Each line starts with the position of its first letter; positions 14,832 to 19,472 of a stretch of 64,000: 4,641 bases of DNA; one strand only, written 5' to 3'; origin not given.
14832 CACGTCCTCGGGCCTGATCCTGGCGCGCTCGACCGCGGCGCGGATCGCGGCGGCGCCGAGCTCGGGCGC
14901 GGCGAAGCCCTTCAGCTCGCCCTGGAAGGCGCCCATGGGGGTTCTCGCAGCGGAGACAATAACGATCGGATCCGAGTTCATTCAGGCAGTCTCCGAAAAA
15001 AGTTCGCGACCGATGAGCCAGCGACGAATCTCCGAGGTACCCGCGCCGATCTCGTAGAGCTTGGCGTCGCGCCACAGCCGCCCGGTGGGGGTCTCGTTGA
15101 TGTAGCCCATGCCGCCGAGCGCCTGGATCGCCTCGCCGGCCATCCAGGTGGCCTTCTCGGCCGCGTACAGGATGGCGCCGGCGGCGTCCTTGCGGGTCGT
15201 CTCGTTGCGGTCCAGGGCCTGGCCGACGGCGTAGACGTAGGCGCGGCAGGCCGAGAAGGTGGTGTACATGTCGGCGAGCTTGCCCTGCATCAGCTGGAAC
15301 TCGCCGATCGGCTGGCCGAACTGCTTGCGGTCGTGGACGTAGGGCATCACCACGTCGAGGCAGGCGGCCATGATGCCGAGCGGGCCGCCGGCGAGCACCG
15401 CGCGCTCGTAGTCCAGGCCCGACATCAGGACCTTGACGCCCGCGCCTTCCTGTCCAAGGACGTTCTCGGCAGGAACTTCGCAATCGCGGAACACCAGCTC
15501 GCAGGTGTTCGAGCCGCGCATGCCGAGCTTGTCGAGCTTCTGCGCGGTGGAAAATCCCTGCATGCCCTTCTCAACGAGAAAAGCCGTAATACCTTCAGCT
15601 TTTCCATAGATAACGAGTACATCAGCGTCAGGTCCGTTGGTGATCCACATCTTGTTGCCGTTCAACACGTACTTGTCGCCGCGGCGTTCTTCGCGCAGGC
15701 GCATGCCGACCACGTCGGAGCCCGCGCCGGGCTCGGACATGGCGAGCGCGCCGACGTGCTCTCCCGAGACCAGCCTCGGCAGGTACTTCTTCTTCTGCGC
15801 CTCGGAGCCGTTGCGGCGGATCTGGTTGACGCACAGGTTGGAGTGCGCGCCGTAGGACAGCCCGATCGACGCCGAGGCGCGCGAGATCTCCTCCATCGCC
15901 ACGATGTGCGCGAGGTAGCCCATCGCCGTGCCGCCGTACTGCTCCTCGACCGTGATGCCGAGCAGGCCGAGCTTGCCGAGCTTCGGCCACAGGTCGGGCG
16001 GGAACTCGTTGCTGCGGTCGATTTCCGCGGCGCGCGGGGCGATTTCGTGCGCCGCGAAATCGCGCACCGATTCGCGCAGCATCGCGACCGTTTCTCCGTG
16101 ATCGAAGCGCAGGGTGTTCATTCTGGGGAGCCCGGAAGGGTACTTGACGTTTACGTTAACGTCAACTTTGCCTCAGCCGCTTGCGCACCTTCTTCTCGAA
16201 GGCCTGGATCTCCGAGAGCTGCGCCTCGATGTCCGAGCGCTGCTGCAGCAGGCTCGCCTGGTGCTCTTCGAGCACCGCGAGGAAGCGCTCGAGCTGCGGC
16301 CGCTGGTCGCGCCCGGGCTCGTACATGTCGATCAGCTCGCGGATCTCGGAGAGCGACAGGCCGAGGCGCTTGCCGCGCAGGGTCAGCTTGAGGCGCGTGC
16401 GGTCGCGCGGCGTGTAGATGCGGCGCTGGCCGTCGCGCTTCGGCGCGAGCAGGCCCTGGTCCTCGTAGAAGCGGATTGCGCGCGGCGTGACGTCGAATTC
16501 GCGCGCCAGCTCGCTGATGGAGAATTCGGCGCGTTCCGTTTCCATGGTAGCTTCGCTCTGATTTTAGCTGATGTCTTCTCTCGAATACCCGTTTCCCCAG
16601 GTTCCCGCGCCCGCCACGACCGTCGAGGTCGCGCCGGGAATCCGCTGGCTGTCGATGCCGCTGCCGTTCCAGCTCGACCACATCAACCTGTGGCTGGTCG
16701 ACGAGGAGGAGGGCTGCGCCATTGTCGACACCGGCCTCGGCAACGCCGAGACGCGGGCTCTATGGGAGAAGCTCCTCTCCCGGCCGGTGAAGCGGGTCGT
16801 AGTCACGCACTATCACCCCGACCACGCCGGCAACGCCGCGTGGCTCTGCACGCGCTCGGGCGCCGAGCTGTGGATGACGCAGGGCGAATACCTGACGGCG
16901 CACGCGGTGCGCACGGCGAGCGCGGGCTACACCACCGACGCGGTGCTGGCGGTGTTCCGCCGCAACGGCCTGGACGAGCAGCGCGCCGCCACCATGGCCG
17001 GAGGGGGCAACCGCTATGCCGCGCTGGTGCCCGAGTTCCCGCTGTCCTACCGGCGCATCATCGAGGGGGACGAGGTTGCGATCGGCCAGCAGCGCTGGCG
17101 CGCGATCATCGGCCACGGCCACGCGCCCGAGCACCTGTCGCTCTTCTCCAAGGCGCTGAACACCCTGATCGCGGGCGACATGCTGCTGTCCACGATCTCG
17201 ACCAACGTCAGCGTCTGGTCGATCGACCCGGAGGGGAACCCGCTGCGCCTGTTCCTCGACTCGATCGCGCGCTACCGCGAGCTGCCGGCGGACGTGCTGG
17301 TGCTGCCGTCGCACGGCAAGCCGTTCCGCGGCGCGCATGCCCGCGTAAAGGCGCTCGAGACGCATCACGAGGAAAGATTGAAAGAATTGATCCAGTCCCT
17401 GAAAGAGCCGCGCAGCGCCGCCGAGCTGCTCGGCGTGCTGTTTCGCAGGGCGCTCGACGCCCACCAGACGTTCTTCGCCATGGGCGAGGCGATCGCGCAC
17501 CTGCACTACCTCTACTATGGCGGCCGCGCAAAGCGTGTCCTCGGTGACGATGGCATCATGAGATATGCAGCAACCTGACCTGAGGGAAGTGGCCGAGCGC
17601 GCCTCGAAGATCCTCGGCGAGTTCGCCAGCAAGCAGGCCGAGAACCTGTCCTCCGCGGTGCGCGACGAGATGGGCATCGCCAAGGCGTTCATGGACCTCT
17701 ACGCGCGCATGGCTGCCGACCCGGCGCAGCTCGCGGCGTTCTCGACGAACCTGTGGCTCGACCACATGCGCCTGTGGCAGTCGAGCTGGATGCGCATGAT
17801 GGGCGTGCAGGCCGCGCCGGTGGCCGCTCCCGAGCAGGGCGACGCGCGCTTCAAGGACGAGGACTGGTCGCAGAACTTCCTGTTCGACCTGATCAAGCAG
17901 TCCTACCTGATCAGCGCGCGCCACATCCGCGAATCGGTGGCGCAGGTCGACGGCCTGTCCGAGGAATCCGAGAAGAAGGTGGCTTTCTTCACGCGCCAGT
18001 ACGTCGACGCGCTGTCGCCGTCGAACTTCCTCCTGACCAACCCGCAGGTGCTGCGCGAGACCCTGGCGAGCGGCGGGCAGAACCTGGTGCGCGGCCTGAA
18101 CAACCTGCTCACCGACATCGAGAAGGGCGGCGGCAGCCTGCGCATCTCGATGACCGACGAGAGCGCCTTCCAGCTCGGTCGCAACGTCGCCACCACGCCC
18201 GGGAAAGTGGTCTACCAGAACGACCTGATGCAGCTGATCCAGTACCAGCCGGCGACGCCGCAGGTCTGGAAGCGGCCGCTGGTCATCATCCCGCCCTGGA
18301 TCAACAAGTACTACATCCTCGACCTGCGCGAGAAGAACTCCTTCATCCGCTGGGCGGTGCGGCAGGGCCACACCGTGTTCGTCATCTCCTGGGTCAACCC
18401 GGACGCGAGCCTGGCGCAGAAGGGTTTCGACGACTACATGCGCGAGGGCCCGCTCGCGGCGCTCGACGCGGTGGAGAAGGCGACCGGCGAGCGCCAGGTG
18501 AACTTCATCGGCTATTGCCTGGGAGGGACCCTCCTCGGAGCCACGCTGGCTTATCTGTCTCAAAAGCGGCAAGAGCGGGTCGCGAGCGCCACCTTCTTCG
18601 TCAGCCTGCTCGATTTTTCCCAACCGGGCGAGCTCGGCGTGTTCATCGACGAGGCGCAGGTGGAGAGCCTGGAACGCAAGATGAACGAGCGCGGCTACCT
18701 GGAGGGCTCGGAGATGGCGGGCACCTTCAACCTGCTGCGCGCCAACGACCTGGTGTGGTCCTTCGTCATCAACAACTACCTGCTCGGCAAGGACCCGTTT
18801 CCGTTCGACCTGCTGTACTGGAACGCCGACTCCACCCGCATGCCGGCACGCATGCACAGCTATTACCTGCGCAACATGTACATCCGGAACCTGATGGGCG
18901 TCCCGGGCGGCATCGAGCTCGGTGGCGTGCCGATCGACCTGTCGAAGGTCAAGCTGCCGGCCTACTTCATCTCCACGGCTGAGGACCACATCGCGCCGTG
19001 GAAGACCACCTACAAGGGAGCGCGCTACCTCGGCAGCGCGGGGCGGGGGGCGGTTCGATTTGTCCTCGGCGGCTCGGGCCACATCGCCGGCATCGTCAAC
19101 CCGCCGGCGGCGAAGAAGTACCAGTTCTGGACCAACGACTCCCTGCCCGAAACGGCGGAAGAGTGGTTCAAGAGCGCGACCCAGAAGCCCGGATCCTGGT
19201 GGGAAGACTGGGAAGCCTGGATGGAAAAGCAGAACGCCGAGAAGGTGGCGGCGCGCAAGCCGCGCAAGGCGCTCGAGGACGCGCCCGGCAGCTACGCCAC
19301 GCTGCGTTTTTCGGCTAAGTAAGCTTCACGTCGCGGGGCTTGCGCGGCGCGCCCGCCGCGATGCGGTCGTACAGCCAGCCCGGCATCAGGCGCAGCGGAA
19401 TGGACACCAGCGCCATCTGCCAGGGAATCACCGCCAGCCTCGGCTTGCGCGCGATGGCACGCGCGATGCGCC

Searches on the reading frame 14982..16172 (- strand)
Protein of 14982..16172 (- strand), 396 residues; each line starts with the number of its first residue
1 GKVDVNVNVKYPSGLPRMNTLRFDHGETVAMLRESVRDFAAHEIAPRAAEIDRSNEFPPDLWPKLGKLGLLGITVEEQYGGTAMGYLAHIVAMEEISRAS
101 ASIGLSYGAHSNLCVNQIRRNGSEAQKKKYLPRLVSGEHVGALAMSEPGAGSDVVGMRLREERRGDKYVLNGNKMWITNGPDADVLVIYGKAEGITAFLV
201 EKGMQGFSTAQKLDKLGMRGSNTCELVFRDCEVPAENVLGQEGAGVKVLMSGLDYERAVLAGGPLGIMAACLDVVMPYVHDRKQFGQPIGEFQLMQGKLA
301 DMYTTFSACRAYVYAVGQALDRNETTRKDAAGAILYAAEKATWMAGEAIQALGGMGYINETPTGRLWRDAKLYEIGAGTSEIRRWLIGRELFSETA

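Call 57: search_protein_families(library=pfam, proteins=[window:14982-16172:-], max_evalue=0.00001)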
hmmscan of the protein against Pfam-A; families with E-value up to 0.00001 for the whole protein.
window:14982-16172:- (396 aa): 4 families
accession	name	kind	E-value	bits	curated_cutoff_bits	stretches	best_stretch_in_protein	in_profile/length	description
PF02771.21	Acyl-CoA_dh_N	-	1.1e-42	145.4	22.9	1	28-138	3-113/113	Acyl-CoA dehydrogenase, N-terminal domain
PF00441.29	Acyl-CoA_dh_1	-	8.9e-42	143.2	22.4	1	243-391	1-149/150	Acyl-CoA dehydrogenase, C-terminal domain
PF02770.24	Acyl-CoA_dh_M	-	1.9e-23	82.9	33.3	1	142-231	1-97/97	Acyl-CoA dehydrogenase, middle domain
PF08028.16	Acyl-CoA_dh_2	-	1.3e-12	48.6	22.7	1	261-374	4-127/134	Acyl-CoA dehydrogenase, C-terminal domain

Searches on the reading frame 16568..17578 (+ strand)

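Call 56: search_protein_families(library=pfam, proteins=[window:16568-17578:+], max_evalue=0.00001)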
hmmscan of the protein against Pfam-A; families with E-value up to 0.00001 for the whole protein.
window:16568-17578:+ (336 aa): 2 families
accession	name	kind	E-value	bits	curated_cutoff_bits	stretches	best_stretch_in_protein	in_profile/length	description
PF00753.33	Lactamase_B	-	2.3e-28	99.9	22.7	1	38-249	5-196/196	Metallo-beta-lactamase superfamily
PF21221.3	B_lactamase-like_C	-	3.1e-21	75.3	27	1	279-320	4-45/46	Metallo-beta-lactamase-like, C-terminal domain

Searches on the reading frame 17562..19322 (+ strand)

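Call 56: search_protein_families(library=pfam, proteins=[window:17562-19322:+], max_evalue=0.00001)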
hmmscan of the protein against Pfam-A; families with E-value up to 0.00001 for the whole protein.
window:17562-19322:+ (586 aa): 2 families
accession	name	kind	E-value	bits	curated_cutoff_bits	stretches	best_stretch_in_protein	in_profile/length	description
PF07167.19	PhaC_N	-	3.4e-77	258.5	23.7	1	94-265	2-173/173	Poly-beta-hydroxybutyrate polymerase (PhaC) N-terminus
PF00561.26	Abhydrolase_1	-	1.4e-12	48.3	25.8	1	267-514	25-245/245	alpha/beta hydrolase fold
